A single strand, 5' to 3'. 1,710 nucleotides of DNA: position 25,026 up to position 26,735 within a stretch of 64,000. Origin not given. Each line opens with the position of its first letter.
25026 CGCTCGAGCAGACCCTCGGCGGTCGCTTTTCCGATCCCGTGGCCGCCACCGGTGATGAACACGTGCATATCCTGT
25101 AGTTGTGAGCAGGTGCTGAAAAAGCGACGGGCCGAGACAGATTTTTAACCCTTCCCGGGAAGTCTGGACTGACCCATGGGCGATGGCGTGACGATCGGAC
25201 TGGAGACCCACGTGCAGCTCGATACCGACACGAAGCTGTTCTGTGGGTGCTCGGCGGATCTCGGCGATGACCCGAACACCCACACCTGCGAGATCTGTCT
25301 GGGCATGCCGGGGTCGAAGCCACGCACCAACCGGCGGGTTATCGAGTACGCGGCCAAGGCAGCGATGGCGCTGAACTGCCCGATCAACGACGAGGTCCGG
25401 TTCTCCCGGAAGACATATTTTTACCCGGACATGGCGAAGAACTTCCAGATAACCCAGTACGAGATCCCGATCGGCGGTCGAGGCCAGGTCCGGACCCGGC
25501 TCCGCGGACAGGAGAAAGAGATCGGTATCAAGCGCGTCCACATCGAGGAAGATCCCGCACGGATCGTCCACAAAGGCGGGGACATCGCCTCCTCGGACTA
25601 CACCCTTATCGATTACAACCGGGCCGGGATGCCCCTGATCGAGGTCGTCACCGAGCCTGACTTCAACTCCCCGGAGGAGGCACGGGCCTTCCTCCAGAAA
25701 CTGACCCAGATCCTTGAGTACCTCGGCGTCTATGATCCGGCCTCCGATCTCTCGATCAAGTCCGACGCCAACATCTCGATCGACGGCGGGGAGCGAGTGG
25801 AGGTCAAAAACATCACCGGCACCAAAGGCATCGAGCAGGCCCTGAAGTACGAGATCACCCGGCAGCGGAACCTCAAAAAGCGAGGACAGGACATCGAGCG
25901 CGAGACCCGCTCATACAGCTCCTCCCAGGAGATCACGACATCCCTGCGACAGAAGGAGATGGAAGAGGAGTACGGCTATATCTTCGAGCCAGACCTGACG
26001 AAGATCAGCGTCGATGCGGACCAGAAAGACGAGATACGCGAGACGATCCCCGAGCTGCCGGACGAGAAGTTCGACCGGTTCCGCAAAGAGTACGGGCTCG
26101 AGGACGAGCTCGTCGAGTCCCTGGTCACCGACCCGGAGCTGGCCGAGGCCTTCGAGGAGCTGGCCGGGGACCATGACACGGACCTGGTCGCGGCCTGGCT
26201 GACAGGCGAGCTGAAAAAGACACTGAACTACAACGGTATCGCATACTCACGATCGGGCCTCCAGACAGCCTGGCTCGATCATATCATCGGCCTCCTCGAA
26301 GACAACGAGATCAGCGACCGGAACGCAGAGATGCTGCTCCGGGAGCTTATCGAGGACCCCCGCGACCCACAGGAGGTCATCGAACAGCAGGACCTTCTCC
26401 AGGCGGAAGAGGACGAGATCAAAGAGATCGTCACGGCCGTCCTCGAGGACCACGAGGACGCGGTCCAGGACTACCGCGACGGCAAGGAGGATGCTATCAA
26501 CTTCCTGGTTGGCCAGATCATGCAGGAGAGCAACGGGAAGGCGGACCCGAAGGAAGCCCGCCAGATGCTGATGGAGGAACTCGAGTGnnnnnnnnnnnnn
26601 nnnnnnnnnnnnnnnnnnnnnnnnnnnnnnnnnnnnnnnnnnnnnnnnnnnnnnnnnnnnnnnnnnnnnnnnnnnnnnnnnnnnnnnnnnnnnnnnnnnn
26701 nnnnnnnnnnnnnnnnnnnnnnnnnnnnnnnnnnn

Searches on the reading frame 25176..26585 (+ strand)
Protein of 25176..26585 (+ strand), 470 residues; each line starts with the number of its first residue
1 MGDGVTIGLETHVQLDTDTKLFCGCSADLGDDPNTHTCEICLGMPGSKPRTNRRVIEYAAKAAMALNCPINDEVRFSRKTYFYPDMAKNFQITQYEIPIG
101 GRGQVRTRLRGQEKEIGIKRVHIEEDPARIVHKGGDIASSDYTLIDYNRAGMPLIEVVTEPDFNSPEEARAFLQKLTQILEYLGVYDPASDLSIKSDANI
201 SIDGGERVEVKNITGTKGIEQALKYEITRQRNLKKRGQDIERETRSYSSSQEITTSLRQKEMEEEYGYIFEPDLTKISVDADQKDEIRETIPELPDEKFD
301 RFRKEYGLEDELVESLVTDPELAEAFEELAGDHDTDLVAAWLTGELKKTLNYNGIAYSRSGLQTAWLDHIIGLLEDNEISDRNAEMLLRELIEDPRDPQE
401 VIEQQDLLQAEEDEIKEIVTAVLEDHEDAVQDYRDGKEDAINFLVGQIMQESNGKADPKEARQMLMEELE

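Call 3: search_protein_families(library=pfam, proteins=[window:25176-26585:+], max_evalue=1)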
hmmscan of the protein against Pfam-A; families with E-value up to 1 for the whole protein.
window:25176-26585:+ (470 aa): 3 families
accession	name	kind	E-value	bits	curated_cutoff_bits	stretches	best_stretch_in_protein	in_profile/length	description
PF02934.20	GatB_N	-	4.8e-95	318.3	23.4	1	5-282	1-274/277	GatB/GatE catalytic domain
PF02637.23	GatB_Yqey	-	4.5e-39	134.1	27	1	325-469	2-148/148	GatB domain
PF22602.2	NXF_NTF2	-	0.16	12.5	27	1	183-258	21-84/158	Nuclear RNA export factor, NTF2 domain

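Call 4: search_protein_families(library=ncbifam, proteins=[window:25176-26585:+], max_evalue=1)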
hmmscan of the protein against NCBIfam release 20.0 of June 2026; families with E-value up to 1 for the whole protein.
window:25176-26585:+ (470 aa): 9 families
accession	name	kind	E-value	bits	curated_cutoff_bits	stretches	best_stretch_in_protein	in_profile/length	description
NF004012.0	PRK05477.1-2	equivalog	3.4e-172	573.5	338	1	5-470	6-479/481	Asp-tRNA(Asn)/Glu-tRNA(Gln) amidotransferase subunit GatB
TIGR00133.1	gatB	equivalog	3.4e-155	517.3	314.8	1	5-469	6-480/481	Asp-tRNA(Asn)/Glu-tRNA(Gln) amidotransferase subunit GatB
NF004014.0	PRK05477.1-4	equivalog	2.4e-138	461.8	414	1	5-469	5-474/475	Asp-tRNA(Asn)/Glu-tRNA(Gln) amidotransferase subunit GatB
NF004015.0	PRK05477.1-5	equivalog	1.8e-120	402.8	628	1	5-469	17-486/488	Asp-tRNA(Asn)/Glu-tRNA(Gln) amidotransferase subunit GatB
NF004011.1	PRK05477.1-1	equivalog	2.5e-118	395.8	680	1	5-470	5-474/475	Asp-tRNA(Asn)/Glu-tRNA(Gln) amidotransferase subunit GatB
NF004013.0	PRK05477.1-3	equivalog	4.1e-118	395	653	1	6-469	20-499/501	Asp-tRNA(Asn)/Glu-tRNA(Gln) amidotransferase subunit GatB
NF003107.0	PRK04028.1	equivalog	9e-60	202.7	456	3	51-258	94-289/630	Glu-tRNA(Gln) amidotransferase subunit GatE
TIGR00134.1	gatE_arch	equivalog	2.7e-49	168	319.55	3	270-469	424-618/622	Glu-tRNA(Gln) amidotransferase subunit GatE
NF011291.0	PRK14703.1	equivalog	4.5e-28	97.9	681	1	280-470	582-768/769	glutamine--tRNA ligase/YqeY domain fusion protein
